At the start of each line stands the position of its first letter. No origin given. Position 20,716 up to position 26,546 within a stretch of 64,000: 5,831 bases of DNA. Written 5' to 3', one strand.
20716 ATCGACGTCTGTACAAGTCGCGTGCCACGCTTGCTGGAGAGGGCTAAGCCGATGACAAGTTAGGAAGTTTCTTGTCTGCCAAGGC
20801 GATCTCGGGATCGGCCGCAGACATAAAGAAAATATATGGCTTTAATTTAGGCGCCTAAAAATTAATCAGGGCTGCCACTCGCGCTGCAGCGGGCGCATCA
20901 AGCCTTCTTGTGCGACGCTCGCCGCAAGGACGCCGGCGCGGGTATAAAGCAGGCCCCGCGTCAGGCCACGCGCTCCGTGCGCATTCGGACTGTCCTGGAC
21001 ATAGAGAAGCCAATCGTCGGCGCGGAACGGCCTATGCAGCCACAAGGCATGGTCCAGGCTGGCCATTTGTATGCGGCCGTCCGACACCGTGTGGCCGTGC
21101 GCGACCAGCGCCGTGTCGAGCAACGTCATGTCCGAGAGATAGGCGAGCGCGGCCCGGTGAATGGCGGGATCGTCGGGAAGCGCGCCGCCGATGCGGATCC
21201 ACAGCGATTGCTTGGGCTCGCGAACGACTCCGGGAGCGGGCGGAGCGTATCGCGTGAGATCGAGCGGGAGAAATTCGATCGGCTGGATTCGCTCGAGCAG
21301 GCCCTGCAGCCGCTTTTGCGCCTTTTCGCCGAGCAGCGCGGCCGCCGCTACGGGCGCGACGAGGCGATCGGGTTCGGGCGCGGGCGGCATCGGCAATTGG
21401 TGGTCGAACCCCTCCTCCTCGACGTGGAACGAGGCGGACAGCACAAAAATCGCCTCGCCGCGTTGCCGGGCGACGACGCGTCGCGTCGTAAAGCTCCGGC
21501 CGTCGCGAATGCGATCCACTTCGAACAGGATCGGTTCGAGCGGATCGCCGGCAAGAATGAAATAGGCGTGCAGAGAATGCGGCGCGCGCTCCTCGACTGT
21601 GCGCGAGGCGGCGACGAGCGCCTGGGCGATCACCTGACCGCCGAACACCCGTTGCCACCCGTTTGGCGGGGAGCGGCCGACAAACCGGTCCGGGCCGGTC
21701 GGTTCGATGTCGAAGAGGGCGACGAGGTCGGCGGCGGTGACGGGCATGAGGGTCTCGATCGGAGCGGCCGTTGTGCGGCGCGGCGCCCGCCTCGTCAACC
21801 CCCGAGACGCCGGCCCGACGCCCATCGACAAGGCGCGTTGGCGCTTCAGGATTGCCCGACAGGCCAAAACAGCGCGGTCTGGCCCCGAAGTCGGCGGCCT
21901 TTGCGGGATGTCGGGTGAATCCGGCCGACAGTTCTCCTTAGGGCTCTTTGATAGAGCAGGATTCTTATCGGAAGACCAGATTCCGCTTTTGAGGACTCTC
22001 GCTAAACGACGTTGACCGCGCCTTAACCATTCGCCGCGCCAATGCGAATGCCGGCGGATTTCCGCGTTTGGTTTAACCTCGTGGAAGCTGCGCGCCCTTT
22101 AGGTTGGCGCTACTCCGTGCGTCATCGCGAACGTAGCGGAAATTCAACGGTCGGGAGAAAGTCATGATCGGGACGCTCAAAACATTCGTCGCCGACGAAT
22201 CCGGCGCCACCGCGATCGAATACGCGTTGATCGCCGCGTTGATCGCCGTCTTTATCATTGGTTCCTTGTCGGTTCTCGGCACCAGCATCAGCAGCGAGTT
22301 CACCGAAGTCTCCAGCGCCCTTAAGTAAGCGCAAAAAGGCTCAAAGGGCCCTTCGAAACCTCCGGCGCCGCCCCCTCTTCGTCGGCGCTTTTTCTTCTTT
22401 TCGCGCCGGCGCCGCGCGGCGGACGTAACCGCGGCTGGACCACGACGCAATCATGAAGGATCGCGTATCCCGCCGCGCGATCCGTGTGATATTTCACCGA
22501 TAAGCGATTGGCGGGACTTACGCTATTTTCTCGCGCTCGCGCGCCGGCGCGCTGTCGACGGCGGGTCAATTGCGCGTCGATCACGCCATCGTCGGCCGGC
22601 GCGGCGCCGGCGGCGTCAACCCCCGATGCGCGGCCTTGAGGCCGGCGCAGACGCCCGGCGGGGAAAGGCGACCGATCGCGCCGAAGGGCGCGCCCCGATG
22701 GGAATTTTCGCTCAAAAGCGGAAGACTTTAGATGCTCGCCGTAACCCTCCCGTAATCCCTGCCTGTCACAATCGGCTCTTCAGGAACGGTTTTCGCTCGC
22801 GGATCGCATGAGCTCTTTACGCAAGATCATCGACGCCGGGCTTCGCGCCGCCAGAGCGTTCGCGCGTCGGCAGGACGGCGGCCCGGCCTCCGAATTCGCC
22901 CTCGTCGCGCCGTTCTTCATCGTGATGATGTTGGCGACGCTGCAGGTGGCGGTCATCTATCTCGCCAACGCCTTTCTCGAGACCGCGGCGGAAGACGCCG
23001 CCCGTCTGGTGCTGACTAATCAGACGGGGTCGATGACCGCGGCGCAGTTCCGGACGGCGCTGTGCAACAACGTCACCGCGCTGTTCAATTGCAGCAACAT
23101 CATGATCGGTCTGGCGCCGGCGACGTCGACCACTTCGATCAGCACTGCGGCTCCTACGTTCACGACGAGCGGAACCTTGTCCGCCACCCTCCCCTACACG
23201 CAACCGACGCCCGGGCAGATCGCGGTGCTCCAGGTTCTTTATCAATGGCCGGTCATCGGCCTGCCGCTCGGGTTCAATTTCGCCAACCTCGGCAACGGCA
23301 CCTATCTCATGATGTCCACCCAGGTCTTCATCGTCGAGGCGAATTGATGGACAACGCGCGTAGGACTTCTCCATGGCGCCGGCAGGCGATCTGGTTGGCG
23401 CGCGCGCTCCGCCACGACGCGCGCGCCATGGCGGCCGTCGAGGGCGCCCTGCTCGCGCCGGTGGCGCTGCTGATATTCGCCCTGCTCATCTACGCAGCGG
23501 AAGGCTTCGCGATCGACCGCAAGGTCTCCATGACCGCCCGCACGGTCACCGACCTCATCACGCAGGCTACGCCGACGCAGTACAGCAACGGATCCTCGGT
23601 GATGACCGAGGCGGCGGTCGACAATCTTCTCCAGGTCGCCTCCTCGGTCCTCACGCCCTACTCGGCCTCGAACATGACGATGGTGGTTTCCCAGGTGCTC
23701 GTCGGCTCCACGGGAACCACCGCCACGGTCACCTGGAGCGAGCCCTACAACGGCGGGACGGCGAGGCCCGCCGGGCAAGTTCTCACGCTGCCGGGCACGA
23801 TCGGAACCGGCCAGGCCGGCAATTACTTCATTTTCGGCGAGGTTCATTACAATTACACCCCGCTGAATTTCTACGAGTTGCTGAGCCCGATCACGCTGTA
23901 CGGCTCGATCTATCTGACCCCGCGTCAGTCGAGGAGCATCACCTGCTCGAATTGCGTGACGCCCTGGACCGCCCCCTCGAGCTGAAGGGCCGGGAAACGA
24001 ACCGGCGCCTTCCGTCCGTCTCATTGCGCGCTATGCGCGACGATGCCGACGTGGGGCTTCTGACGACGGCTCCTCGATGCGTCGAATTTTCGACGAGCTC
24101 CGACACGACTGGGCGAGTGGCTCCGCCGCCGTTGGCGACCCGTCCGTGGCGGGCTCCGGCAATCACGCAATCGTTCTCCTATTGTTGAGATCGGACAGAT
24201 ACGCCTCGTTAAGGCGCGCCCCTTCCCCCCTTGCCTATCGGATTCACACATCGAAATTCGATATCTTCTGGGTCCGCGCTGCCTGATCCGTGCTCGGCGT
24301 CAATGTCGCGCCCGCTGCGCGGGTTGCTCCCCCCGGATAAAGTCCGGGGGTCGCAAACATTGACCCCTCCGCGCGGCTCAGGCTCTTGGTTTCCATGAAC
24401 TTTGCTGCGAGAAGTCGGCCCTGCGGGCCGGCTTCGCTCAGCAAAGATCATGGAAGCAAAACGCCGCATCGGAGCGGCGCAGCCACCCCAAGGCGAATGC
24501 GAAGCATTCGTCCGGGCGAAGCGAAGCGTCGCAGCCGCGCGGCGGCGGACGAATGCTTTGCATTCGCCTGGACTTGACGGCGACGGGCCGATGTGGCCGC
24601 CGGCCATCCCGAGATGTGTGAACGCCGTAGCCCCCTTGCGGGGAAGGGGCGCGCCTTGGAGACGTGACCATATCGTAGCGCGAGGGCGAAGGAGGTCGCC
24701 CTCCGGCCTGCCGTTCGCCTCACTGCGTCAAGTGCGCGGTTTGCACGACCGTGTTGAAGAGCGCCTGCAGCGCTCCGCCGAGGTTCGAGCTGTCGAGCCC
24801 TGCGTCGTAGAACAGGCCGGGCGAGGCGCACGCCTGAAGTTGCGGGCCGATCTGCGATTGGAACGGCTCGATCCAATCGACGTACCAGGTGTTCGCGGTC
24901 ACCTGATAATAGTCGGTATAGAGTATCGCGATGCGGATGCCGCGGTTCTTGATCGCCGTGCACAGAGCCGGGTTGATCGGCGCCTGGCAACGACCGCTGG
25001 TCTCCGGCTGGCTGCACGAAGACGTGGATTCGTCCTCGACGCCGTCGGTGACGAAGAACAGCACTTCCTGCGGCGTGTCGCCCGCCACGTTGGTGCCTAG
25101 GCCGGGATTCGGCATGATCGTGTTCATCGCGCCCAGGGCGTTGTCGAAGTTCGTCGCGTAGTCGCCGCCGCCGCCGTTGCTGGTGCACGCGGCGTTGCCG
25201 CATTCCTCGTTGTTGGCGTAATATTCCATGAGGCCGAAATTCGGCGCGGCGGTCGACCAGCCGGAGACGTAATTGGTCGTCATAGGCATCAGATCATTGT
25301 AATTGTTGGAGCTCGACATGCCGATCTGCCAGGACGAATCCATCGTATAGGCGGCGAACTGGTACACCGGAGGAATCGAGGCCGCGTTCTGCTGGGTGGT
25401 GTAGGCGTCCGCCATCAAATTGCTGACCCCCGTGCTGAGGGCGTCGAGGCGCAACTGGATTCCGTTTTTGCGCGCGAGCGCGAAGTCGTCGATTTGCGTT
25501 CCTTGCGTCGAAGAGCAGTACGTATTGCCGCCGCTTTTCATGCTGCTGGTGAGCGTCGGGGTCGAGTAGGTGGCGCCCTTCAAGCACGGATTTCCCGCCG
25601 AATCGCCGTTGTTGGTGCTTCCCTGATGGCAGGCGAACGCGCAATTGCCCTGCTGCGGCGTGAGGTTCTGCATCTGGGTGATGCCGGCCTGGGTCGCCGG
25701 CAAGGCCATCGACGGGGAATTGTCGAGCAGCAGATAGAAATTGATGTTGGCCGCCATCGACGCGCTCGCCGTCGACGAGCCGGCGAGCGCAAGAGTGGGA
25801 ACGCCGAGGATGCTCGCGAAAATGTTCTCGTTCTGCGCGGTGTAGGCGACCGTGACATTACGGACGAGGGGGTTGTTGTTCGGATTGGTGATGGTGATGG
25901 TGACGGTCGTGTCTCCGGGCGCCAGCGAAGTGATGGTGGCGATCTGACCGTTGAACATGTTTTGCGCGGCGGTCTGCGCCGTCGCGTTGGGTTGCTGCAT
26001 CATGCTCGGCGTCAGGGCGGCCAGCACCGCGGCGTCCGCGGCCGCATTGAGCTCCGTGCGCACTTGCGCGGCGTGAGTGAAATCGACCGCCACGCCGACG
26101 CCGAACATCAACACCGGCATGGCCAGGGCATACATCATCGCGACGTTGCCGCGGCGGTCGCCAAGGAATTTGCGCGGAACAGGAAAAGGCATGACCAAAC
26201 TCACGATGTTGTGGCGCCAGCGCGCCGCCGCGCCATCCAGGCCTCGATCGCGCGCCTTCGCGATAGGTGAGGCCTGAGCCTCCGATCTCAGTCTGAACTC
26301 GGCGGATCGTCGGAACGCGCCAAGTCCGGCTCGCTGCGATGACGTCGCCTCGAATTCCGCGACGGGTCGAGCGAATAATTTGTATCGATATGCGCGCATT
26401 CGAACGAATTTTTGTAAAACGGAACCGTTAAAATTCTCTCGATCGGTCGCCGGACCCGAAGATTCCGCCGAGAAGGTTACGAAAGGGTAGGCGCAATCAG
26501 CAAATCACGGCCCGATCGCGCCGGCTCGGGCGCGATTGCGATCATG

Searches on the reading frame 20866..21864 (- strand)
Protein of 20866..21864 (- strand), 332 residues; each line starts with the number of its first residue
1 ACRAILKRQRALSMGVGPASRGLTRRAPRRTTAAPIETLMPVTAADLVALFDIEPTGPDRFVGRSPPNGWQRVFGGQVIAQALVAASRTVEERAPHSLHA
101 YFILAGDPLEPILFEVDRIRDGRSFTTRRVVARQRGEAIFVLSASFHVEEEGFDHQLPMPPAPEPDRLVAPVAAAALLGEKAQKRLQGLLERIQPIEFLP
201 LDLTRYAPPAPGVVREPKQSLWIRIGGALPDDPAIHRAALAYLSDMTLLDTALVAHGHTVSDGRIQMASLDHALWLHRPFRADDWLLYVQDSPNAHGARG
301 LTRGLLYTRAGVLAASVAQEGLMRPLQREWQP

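Call 85: search_protein_families(library=pfam, proteins=[window:20866-21864:-], max_evalue=0.001)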
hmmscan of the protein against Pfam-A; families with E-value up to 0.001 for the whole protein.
window:20866-21864:- (332 aa): 3 families
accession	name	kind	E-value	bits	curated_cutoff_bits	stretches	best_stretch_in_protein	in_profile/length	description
PF02551.21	Acyl_CoA_thio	-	2e-37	128.4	21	1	211-322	24-132/132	Acyl-CoA thioesterase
PF20789.3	4HBT_3C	-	6.4e-24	85.2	24.1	1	205-323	24-140/140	Acyl-CoA thioesterase C-terminal domain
PF13622.12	4HBT_3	-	8.1e-22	77.7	24.3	1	68-147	3-83/83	Acyl-CoA thioesterase N-terminal domain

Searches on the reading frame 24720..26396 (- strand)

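Call 85: search_protein_families(library=pfam, proteins=[window:24720-26396:-], max_evalue=0.001)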
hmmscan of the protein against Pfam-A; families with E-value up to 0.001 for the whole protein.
window:24720-26396:- (558 aa): 1 family
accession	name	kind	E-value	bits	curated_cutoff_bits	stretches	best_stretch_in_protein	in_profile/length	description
PF13400.11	Tad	-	2e-08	34.9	22.3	1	83-127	1-44/47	Putative Flp pilus-assembly TadE/G-like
